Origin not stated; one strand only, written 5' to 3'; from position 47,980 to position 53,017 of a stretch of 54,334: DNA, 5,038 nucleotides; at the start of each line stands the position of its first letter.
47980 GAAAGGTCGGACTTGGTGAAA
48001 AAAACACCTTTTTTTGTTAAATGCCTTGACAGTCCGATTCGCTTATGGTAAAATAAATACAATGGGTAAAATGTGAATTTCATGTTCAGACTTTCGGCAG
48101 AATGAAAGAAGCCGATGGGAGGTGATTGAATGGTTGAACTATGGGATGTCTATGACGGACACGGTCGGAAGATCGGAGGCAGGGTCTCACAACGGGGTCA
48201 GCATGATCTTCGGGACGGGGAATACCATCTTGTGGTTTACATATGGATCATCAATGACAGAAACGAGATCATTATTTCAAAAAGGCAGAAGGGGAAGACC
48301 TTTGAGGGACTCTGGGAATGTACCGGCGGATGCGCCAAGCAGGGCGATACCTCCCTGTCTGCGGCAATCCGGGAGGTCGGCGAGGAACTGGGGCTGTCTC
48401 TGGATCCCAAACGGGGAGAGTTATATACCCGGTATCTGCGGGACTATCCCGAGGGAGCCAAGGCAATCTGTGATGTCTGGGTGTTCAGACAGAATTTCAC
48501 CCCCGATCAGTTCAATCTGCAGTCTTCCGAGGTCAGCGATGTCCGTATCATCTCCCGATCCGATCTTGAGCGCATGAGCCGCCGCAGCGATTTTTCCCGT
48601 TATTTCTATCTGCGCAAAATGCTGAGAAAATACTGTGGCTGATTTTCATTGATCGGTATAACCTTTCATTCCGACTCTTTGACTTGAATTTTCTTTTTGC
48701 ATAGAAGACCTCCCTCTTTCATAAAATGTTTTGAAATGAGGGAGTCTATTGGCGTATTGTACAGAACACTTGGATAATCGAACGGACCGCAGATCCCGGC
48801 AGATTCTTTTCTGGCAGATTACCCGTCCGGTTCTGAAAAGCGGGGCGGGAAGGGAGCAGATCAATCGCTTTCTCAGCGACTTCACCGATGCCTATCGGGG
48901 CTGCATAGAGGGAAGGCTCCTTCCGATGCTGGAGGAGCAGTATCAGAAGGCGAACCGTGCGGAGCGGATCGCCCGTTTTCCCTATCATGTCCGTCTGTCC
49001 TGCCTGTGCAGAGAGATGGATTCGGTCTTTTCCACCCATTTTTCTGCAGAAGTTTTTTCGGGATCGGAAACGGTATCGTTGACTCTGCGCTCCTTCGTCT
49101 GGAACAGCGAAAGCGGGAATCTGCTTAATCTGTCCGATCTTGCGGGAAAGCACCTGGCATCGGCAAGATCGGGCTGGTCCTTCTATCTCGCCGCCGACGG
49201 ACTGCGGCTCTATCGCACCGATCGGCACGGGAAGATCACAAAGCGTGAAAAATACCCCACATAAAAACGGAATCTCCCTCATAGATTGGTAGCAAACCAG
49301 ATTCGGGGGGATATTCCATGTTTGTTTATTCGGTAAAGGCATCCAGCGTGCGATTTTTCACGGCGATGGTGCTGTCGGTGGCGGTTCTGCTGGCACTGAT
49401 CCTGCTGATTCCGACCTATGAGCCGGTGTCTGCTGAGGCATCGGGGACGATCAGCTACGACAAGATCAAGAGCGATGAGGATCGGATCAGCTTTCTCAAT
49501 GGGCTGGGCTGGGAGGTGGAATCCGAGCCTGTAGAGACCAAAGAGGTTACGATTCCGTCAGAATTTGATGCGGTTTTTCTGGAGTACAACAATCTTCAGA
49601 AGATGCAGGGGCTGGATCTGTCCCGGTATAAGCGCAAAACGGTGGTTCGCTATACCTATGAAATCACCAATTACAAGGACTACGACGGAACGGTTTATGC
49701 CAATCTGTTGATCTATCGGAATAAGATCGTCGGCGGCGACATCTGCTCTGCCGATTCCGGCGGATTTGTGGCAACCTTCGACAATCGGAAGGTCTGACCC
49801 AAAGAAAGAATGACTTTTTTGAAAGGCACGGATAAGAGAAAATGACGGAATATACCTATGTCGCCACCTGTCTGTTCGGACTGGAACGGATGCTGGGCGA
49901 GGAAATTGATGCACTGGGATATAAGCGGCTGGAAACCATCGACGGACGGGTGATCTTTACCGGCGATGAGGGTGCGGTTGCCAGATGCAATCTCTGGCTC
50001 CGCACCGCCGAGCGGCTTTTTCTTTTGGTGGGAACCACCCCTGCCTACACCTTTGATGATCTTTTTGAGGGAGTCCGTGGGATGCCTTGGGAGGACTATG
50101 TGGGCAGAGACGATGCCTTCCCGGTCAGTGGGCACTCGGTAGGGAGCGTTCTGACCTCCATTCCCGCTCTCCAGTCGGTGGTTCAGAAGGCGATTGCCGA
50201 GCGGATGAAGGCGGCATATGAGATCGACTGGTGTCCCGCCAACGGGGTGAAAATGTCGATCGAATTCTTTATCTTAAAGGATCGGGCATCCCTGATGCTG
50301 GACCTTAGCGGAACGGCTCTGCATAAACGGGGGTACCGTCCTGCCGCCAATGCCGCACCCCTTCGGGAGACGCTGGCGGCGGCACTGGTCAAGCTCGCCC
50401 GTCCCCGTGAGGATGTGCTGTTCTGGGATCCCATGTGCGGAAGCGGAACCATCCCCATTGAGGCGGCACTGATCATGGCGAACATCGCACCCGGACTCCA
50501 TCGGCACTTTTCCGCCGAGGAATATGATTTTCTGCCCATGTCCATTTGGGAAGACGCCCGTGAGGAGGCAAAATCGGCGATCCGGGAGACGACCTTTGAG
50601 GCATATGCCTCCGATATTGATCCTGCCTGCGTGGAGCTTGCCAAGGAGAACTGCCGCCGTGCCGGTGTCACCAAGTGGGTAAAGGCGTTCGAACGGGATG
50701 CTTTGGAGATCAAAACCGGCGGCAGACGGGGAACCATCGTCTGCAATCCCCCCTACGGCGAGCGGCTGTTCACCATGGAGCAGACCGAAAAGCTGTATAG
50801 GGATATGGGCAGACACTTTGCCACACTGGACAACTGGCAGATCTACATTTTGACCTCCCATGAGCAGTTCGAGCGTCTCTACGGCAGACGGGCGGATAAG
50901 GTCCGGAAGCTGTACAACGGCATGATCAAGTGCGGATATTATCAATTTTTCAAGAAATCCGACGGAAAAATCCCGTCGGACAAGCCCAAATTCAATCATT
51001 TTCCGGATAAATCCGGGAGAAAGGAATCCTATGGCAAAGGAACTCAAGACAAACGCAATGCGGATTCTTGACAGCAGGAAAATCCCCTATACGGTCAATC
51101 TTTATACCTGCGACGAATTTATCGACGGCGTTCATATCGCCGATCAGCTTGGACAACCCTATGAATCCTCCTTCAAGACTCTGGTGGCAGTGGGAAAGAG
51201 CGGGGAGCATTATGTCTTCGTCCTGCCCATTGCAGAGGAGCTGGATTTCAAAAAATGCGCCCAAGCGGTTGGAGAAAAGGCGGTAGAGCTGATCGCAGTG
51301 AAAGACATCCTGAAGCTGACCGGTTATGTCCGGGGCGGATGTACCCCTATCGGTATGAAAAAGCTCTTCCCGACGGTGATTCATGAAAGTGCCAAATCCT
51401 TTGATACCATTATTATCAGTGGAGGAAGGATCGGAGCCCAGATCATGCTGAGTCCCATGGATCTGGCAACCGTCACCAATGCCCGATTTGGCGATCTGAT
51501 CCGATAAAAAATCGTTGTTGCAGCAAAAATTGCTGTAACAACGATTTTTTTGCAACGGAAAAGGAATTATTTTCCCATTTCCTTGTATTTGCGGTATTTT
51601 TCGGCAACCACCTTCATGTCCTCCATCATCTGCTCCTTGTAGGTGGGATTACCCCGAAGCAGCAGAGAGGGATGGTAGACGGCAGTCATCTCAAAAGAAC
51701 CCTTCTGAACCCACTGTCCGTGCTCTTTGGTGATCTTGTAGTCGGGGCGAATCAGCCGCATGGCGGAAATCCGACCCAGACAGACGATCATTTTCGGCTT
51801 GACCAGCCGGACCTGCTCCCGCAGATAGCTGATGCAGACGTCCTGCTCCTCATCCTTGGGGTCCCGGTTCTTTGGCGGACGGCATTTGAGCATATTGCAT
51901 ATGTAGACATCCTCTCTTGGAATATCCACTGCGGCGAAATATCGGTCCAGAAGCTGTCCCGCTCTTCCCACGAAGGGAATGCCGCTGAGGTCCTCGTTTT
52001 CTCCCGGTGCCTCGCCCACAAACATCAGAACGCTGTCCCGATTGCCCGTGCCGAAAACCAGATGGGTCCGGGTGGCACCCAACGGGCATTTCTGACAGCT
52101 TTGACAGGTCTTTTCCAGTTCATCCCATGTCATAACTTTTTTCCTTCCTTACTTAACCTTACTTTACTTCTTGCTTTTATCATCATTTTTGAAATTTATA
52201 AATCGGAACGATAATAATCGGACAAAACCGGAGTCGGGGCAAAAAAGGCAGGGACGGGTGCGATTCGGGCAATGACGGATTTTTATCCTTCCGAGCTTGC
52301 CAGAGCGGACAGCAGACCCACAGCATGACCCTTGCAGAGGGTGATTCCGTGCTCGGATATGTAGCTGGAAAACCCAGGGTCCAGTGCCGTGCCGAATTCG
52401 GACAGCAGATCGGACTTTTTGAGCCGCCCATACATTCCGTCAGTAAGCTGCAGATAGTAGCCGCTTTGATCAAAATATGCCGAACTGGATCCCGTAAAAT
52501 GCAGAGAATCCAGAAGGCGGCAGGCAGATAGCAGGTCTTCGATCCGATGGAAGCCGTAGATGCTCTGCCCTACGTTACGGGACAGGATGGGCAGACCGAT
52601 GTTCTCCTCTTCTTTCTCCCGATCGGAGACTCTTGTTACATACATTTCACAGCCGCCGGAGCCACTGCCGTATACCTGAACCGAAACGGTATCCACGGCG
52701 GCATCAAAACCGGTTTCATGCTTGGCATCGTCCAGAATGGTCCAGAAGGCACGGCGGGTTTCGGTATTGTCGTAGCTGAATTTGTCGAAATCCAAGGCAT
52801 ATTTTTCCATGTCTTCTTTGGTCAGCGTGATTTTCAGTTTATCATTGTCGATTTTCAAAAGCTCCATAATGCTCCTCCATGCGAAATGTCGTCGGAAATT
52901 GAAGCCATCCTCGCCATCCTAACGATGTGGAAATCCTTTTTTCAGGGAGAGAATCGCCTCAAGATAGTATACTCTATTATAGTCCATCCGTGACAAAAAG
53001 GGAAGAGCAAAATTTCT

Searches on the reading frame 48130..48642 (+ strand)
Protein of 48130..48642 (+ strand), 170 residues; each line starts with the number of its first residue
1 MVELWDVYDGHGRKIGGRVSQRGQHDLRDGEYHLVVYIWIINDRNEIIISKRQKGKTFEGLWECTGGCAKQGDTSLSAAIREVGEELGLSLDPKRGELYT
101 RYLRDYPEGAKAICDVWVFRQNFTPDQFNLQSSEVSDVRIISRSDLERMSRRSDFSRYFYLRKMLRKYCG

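Call 70: search_protein_families(library=pfam, proteins=[window:48130-48642:+], max_evalue=0.0001)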
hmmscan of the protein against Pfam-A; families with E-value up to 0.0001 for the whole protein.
window:48130-48642:+ (170 aa): 2 families
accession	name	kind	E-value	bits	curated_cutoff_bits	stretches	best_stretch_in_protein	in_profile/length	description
PF00293.34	NUDIX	-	1.8e-14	54.4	21.1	1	32-149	2-120/134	NUDIX domain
PF14815.12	NUDIX_4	-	2e-06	28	35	1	37-92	2-52/113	NUDIX domain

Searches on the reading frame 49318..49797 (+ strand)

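Call 70: search_protein_families(library=pfam, proteins=[window:49318-49797:+], max_evalue=0.0001)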
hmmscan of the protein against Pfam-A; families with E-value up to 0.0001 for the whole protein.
window:49318-49797:+ (159 aa): 1 family
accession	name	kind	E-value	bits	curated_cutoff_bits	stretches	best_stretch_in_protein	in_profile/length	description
PF16112.10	DUF4830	-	2.4e-34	118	23.5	1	59-142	1-84/84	Domain of unknown function (DUF4830)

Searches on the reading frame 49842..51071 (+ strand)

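Call 70: search_protein_families(library=pfam, proteins=[window:49842-51071:+], max_evalue=0.0001)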
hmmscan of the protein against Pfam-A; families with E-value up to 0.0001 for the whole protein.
window:49842-51071:+ (409 aa): 4 families
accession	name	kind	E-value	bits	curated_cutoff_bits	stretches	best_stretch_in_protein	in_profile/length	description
PF01170.24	UPF0020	-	2.3e-53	181.3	22.3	1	163-366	1-195/197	RMKL-like, methyltransferase domain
PF22020.1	RlmL_1st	-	2e-21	76.2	27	1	6-59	2-54/55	RlmL ferredoxin-like domain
PF02926.22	THUMP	-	3.3e-08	34.3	20.6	1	69-154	2-84/84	THUMP domain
PF05175.20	MTS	-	7.7e-05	22.8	23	0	250-310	54-113/170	Methyltransferase small domain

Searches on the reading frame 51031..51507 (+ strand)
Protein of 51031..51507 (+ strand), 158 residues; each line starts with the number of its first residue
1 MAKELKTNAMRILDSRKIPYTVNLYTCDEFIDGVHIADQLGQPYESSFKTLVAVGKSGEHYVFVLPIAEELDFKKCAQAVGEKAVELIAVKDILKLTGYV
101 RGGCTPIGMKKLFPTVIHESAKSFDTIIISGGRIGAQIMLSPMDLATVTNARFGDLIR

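Call 70: search_protein_families(library=pfam, proteins=[window:51031-51507:+], max_evalue=0.0001)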
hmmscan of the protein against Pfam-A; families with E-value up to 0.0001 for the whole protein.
window:51031-51507:+ (158 aa): 1 family
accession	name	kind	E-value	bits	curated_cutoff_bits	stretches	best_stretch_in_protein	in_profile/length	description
PF04073.20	tRNA_edit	-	8.2e-22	78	25.5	1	36-146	10-121/123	Aminoacyl-tRNA editing domain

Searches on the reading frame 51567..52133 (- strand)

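Call 70: search_protein_families(library=pfam, proteins=[window:51567-52133:-], max_evalue=0.0001)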
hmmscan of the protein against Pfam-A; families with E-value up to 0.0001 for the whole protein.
window:51567-52133:- (188 aa): 1 family
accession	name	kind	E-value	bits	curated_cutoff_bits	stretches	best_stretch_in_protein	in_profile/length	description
PF03167.25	UDG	-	1.5e-33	116.2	24.3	1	27-173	1-140/141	Uracil DNA glycosylase superfamily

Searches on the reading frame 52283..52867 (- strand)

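Call 70: search_protein_families(library=pfam, proteins=[window:52283-52867:-], max_evalue=0.0001)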
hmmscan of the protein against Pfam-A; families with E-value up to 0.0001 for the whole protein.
window:52283-52867:- (194 aa): 1 family
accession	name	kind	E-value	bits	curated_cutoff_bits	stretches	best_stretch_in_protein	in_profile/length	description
PF05389.17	MecA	-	6e-23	82.1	22.5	2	1-88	1-88/221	Negative regulator of genetic competence (MecA)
